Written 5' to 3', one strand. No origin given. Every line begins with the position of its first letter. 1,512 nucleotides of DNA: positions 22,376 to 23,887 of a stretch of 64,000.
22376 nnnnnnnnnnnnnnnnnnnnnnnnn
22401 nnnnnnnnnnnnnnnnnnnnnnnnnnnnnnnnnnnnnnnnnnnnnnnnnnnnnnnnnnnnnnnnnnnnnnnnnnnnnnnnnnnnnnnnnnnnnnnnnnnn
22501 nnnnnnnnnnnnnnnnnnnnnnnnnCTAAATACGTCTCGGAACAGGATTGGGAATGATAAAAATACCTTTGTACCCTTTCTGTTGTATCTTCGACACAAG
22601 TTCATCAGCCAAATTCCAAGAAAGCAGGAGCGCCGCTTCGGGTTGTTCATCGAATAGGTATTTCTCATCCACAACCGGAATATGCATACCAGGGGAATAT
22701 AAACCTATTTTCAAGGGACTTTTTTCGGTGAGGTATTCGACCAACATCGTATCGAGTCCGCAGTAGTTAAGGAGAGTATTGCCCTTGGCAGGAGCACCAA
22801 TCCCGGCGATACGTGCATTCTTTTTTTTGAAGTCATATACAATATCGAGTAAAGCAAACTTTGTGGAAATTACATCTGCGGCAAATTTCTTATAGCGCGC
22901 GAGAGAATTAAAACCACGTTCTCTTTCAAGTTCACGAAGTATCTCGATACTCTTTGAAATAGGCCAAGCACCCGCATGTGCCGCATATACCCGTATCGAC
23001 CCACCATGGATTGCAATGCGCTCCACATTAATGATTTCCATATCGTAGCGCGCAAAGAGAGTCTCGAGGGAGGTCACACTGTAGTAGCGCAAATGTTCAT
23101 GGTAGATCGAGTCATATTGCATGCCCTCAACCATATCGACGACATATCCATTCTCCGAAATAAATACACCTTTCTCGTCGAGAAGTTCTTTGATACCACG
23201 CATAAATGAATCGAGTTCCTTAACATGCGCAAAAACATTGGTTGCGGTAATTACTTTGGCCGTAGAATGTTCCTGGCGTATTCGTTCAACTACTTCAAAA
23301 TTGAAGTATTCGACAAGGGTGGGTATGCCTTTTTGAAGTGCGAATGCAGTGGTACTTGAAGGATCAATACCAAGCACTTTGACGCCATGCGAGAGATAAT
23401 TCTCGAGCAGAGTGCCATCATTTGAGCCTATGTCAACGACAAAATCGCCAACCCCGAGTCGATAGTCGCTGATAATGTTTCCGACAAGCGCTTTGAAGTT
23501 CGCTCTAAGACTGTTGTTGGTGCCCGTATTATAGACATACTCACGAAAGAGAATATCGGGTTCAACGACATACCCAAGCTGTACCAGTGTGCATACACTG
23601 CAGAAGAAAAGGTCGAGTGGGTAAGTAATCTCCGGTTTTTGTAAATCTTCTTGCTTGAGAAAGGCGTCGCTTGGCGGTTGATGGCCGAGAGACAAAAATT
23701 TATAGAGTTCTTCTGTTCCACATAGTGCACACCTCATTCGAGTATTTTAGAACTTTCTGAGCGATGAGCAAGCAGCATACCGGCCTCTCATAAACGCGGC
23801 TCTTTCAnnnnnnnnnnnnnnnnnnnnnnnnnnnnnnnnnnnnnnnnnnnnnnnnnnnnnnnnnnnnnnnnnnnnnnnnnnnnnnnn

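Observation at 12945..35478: ~23-kb surface-glycan cluster rich in GDP-sugar modification and methylation enzymes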

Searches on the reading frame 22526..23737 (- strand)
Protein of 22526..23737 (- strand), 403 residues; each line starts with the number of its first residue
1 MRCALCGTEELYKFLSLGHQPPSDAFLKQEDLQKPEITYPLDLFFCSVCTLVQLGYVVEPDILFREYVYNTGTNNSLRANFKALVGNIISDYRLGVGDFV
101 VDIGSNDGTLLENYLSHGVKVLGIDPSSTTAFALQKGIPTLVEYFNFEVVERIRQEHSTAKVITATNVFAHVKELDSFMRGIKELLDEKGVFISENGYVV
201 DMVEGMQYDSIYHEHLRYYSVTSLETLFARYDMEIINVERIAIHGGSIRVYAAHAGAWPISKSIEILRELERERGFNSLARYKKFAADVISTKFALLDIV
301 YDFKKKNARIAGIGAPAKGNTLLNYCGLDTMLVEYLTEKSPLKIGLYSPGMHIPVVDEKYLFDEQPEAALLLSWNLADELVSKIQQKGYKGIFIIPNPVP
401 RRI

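Call 5: search_protein_families(library=pfam, proteins=[window:22526-23737:-], max_evalue=0.01)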
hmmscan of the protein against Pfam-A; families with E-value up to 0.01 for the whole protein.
window:22526-23737:- (403 aa): 7 families
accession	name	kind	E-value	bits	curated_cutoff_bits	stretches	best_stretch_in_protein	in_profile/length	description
PF08484.17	Methyltransf_14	-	1.6e-45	155.3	23.5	1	243-396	2-158/160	C-methyltransferase C-terminal domain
PF08421.16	Methyltransf_13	-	5.5e-22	78.1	31.3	1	3-64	1-62/62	Putative zinc binding domain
PF13489.12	Methyltransf_23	-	1.5e-14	54.5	27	1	100-236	26-162/164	Methyltransferase domain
PF08242.18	Methyltransf_12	-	2.7e-09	38.1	30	1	101-192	1-98/98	Methyltransferase domain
PF08241.18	Methyltransf_11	-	6.4e-06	27.2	21.2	1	101-193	1-94/95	Methyltransferase domain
PF13649.12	Methyltransf_25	-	0.00012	23.1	27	1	100-190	1-97/97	Methyltransferase domain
PF13847.12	Methyltransf_31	-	0.0085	16.2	27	0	153-198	66-113/145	Methyltransferase domain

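Call 8: search_protein_families(library=ncbifam, proteins=[window:22526-23737:-], max_evalue=0.001)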
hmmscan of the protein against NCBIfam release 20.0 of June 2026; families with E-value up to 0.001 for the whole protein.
window:22526-23737:- (403 aa): 1 family
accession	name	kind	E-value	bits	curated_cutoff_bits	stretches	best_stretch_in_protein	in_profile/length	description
TIGR01983.1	UbiG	equivalog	4.8e-07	29.3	102.95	1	97-192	50-149/228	bifunctional 2-polyprenyl-6-hydroxyphenol methylase/3-demethylubiquinol 3-O-methyltransferase UbiG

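Call 9: find_encoding_contigs(protein=window:22526-23737:-, flank=10000, max_places=6)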
Protein window:22526-23737:- (403 aa): 2 contigs read that carry it; 2 places shown.
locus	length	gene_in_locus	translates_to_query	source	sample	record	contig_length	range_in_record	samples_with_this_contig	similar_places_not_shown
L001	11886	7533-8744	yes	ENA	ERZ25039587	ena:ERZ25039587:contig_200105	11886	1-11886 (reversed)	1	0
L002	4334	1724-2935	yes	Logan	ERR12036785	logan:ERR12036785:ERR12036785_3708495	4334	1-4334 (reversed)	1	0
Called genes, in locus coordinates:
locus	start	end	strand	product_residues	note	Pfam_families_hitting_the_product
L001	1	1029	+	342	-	?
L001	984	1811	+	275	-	PF13439:Glyco_transf_4, PF13579:Glyco_trans_4_4, PF00534:Glycos_transf_1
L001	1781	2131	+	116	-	PF00534:Glycos_transf_1, PF13692:Glyco_trans_1_4, PF20706:GT4-conflict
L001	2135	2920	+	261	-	PF10096:DUF2334 (weak)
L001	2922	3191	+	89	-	PF05368:NmrA, PF01073:3Beta_HSD, PF01370:Epimerase, PF16363:GDP_Man_Dehyd (weak), PF13460:NAD_binding_10 (weak)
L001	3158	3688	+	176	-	PF01370:Epimerase, PF04321:RmlD_sub_bind, PF16363:GDP_Man_Dehyd (weak)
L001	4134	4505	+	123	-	-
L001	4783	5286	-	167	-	PF20706:GT4-conflict, PF00534:Glycos_transf_1, PF13692:Glyco_trans_1_4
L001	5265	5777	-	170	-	-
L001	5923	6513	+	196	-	PF08241:Methyltransf_11, PF13649:Methyltransf_25 (weak)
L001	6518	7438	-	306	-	PF05575:V_cholerae_RfbT (weak), PF05050:Methyltransf_21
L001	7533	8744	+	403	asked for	PF08421:Methyltransf_13, PF13489:Methyltransf_23, PF08241:Methyltransf_11 (weak), PF08242:Methyltransf_12, PF08484:Methyltransf_14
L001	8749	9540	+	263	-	PF00248:Aldo_ket_red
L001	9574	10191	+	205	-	PF01370:Epimerase, PF04321:RmlD_sub_bind, PF16363:GDP_Man_Dehyd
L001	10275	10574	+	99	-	PF16363:GDP_Man_Dehyd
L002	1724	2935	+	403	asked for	PF08421:Methyltransf_13, PF13489:Methyltransf_23, PF08241:Methyltransf_11 (weak), PF08242:Methyltransf_12, PF08484:Methyltransf_14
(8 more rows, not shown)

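Call 17: search_solved_structures(query=window:22526-23737:-, max_evalue=0.001)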
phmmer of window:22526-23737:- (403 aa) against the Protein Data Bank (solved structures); distinct sequences matched with E-value up to 0.001: 10.
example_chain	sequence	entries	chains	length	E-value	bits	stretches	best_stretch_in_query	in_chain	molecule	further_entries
4rv9_A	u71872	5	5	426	1.9e-84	287.3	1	2-401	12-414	D-mycarose 3-C-methyltransferase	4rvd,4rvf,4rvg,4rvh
3ndi_A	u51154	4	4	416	3.5e-68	233.8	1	3-387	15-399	Methyltransferase | TcaB9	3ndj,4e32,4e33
4e31_A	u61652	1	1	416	8.9e-68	232.5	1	3-387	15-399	TcaB9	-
4e2y_A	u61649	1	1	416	9.1e-68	232.4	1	3-387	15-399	TcaB9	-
4e2x_A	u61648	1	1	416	1.3e-67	232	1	3-387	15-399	TcaB9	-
5t64_A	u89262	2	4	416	2e-67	231.3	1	2-394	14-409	Sugar 3-C-methyl transferase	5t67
4e2z_A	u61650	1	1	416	3.3e-67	230.6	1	3-387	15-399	TcaB9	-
4e2w_A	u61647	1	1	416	3.3e-67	230.6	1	3-387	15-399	TcaB9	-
4e30_A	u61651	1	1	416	8.6e-67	229.2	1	3-387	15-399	TcaB9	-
5t6b_A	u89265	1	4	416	2e-66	228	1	2-387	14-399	Sugar 3-C-methyl transferase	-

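Call 22: list_cluster_members(proteins=[window:22526-23737:-, window:20557-21696:-, window:3229-4638:-, window:4686-5681:-, window:8880-11459:-, window:12945-15194:-, window:21730-22521:-, window:23832-24752:+, window:38367-39767:+, window:34312-35478:-])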
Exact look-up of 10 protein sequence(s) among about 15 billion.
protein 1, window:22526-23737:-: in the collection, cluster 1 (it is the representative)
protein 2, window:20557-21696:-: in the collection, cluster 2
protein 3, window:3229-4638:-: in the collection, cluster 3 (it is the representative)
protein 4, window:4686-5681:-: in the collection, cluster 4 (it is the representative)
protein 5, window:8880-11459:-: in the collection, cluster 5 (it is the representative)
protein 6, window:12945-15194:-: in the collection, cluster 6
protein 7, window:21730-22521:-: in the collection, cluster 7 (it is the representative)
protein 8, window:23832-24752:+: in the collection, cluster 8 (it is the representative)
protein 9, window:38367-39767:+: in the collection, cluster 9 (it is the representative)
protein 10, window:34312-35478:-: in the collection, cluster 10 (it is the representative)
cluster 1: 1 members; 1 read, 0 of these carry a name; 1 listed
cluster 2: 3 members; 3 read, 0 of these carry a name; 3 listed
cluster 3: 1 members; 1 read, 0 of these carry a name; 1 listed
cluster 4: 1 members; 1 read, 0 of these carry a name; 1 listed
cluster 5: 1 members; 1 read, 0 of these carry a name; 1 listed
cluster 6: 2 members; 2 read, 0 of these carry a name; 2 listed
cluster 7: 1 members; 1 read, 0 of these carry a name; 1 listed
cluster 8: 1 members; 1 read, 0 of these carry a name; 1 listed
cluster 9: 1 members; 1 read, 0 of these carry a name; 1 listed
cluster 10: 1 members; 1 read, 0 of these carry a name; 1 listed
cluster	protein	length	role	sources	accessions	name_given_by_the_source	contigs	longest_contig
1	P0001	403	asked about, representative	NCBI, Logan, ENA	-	-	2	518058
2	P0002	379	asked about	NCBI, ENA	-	-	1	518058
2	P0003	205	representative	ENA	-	-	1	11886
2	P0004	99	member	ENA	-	-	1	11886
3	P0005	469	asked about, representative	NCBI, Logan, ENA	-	-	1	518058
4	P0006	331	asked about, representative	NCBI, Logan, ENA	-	-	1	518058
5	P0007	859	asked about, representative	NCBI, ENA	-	-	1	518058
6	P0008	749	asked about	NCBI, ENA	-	-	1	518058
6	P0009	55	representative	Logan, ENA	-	-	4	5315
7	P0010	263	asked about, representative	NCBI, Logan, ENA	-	-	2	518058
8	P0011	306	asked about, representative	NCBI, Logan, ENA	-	-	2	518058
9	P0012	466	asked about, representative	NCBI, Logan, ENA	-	-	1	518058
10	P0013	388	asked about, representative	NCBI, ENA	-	-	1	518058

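Call 26: find_encoding_contigs(protein=P0099, flank=10000, max_places=2)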
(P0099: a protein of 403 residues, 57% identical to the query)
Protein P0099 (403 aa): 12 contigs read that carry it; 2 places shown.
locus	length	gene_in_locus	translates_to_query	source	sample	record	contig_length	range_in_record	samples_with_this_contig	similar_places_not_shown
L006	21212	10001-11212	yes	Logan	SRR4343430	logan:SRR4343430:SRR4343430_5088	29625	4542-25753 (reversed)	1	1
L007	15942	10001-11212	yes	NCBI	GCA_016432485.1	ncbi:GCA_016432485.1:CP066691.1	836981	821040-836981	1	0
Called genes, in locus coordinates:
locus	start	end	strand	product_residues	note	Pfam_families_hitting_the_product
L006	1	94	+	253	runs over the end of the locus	PF13641:Glyco_tranf_2_3 (weak), PF00535:Glycos_transf_2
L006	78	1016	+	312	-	PF01073:3Beta_HSD, PF01370:Epimerase, PF02719:Polysacc_synt_2, PF04321:RmlD_sub_bind, PF05368:NmrA, PF07993:NAD_binding_4 (faint), PF16363:GDP_Man_Dehyd, PF13460:NAD_binding_10 (weak)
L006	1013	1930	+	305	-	PF01073:3Beta_HSD, PF01370:Epimerase, PF02719:Polysacc_synt_2, PF04321:RmlD_sub_bind, PF05368:NmrA, PF07993:NAD_binding_4 (faint), PF13460:NAD_binding_10, PF16363:GDP_Man_Dehyd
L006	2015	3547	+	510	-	PF02310:B12-binding, PF04055:Radical_SAM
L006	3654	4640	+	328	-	PF00288:GHMP_kinases_N, PF08544:GHMP_kinases_C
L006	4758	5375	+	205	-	-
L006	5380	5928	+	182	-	PF00702:Hydrolase, PF13419:HAD_2, PF13242:Hydrolase_like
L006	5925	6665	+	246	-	PF00923:TAL_FSA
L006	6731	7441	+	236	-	PF05148:Methyltransf_8 (weak), PF08241:Methyltransf_11, PF01209:Ubie_methyltran (faint), PF13489:Methyltransf_23 (weak), PF13649:Methyltransf_25 (weak), PF13847:Methyltransf_31 (weak)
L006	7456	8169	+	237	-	PF13489:Methyltransf_23, PF08241:Methyltransf_11 (weak), PF08242:Methyltransf_12, PF13649:Methyltransf_25 (weak)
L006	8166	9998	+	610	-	-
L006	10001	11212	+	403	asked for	PF08421:Methyltransf_13, PF13489:Methyltransf_23, PF08241:Methyltransf_11 (weak), PF08242:Methyltransf_12, PF08484:Methyltransf_14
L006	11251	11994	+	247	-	PF00248:Aldo_ket_red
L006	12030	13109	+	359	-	PF01370:Epimerase, PF04321:RmlD_sub_bind, PF16363:GDP_Man_Dehyd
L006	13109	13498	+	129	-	-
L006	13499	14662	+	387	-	PF13439:Glyco_transf_4, PF00534:Glycos_transf_1, PF13692:Glyco_trans_1_4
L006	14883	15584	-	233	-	-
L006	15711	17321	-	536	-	PF05159:Capsule_synth (faint)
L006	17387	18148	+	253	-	PF00977:His_biosynth, PF02581:TMP-TENI (faint), PF05690:ThiG (faint), PF03060:NMO (faint)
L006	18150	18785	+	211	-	PF00117:GATase, PF07685:GATase_3 (weak), PF01174:SNO (faint), PF07722:Peptidase_C26 (faint)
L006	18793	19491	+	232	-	PF01209:Ubie_methyltran, PF01739:CheR (faint), PF13489:Methyltransf_23, PF13847:Methyltransf_31, PF08241:Methyltransf_11, PF08242:Methyltransf_12, PF13649:Methyltransf_25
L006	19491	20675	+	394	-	-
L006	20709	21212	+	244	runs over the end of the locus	PF02348:CTP_transf_3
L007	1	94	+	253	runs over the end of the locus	PF13641:Glyco_tranf_2_3 (weak), PF00535:Glycos_transf_2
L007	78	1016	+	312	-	PF01073:3Beta_HSD, PF01370:Epimerase, PF02719:Polysacc_synt_2, PF04321:RmlD_sub_bind, PF05368:NmrA, PF07993:NAD_binding_4 (faint), PF16363:GDP_Man_Dehyd, PF13460:NAD_binding_10 (weak)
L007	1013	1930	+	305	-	PF01073:3Beta_HSD, PF01370:Epimerase, PF02719:Polysacc_synt_2, PF04321:RmlD_sub_bind, PF05368:NmrA, PF07993:NAD_binding_4 (faint), PF13460:NAD_binding_10, PF16363:GDP_Man_Dehyd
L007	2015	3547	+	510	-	PF02310:B12-binding, PF04055:Radical_SAM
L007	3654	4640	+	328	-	PF00288:GHMP_kinases_N, PF08544:GHMP_kinases_C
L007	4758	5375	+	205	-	-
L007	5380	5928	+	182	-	PF00702:Hydrolase, PF13419:HAD_2, PF13242:Hydrolase_like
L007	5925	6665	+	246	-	PF00923:TAL_FSA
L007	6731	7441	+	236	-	PF05148:Methyltransf_8 (weak), PF08241:Methyltransf_11, PF01209:Ubie_methyltran (faint), PF13489:Methyltransf_23 (weak), PF13649:Methyltransf_25 (weak), PF13847:Methyltransf_31 (weak)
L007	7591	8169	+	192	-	PF13489:Methyltransf_23, PF08241:Methyltransf_11 (weak), PF08242:Methyltransf_12, PF13649:Methyltransf_25 (weak)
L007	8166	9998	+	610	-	-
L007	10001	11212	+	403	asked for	PF08421:Methyltransf_13, PF13489:Methyltransf_23, PF08241:Methyltransf_11 (weak), PF08242:Methyltransf_12, PF08484:Methyltransf_14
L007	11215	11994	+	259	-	PF00248:Aldo_ket_red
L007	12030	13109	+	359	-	PF01370:Epimerase, PF04321:RmlD_sub_bind, PF16363:GDP_Man_Dehyd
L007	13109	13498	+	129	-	-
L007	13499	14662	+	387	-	PF13439:Glyco_transf_4, PF00534:Glycos_transf_1, PF13692:Glyco_trans_1_4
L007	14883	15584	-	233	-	-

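Call 33: find_related_loci(query=A1, collection=genome_contigs, flank=6000)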
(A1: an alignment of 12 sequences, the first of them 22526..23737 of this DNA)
Query A1 (403 aa) in genome_contigs; peptide patterns used: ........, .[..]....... (x = any residue, [..] = any of these).
599 stretches matched a pattern (row limit reached: there are more); 596 encode a relative of the query (tblastn E <= 1e-3); the best 80 are kept; 80 distinct loci.
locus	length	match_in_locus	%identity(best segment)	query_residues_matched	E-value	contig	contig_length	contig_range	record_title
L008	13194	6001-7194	60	1-398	2e-158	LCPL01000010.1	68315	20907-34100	MAG: Parcubacteria group bacterium GW2011_GWC2_48_17 UY29_C0010, whole genome shotgun sequence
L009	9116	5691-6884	56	1-398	1e-149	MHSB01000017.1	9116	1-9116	MAG: Candidatus Taylorbacteria bacterium RIFCSPLOWO2_01_FULL_50_130 rifcsplowo2_01_scaffold_28317, whole genome shotgun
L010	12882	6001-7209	54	1-401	1e-148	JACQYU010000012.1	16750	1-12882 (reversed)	MAG: Candidatus Falkowbacteria bacterium isolate NC_groundwater_1549_Pr4_S-0.65um_40_6 SR1-18-Sp65_coassembly_scaffold_1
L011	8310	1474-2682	58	1-403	2e-148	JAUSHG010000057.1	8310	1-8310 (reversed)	MAG: bacterium isolate E14_metabat.bin.176_sub E14_k141_841181, whole genome shotgun sequence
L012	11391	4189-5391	52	1-401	9e-147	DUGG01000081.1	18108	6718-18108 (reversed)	MAG TPA_asm: Candidatus Woesearchaeota archaeon isolate UBA10216 contig_87247, whole genome shotgun sequence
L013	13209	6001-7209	53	1-403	3e-146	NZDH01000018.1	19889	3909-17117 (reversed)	MAG: Candidatus Woesearchaeota archaeon isolate ARS106 50664, whole genome shotgun sequence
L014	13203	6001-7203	53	1-401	1e-144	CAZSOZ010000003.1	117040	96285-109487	MAG TPA_asm: uncultured archaeon isolate SRP141376_co4_183 genome assembly, contig: NODE_214_length_117040_cov_12.116425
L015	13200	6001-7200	55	1-400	3e-144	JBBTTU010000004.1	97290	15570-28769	MAG: Patescibacteria group bacterium isolate H51-bin151_1 H51_bin151_1_000000000004, whole genome shotgun sequence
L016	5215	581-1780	50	1-398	2e-141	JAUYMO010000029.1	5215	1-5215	MAG: Candidatus Giovannonibacteria bacterium isolate C24_metabat.bin.89 C24_k141_931299, whole genome shotgun sequence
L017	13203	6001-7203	51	1-401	3e-139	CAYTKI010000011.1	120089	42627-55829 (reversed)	MAG TPA_asm: uncultured Methanosarcinales archaeon isolate binchicken_co203_562 genome assembly, contig: k141_4458617, w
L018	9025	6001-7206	53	2-401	8e-139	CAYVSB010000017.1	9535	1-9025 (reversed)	MAG TPA_asm: Candidatus Woesearchaeota archaeon isolate SRP050083_co2_409 genome assembly, contig: NODE_5879_length_9535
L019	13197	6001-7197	53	3-401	4e-134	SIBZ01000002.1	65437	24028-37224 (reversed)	MAG: Candidatus Taylorbacteria bacterium isolate Baikal-deep-G190 BACOMB-C1531, whole genome shotgun sequence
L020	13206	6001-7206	48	1-401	1e-131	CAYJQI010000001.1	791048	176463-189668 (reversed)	MAG TPA_asm: uncultured archaeon isolate ERP125453_co1_263 genome assembly, contig: NODE_1_length_791048_cov_12.409087,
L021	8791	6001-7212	47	1-403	1e-129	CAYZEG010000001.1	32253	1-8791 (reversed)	MAG TPA_asm: Candidatus Woesearchaeota archaeon isolate SRP050083_co1_303 genome assembly, contig: NODE_473_length_32253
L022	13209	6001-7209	48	1-403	9e-128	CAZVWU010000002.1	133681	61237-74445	MAG TPA_asm: uncultured archaeon isolate SRP178908_co1_337 genome assembly, contig: NODE_43_length_133681_cov_16.980169,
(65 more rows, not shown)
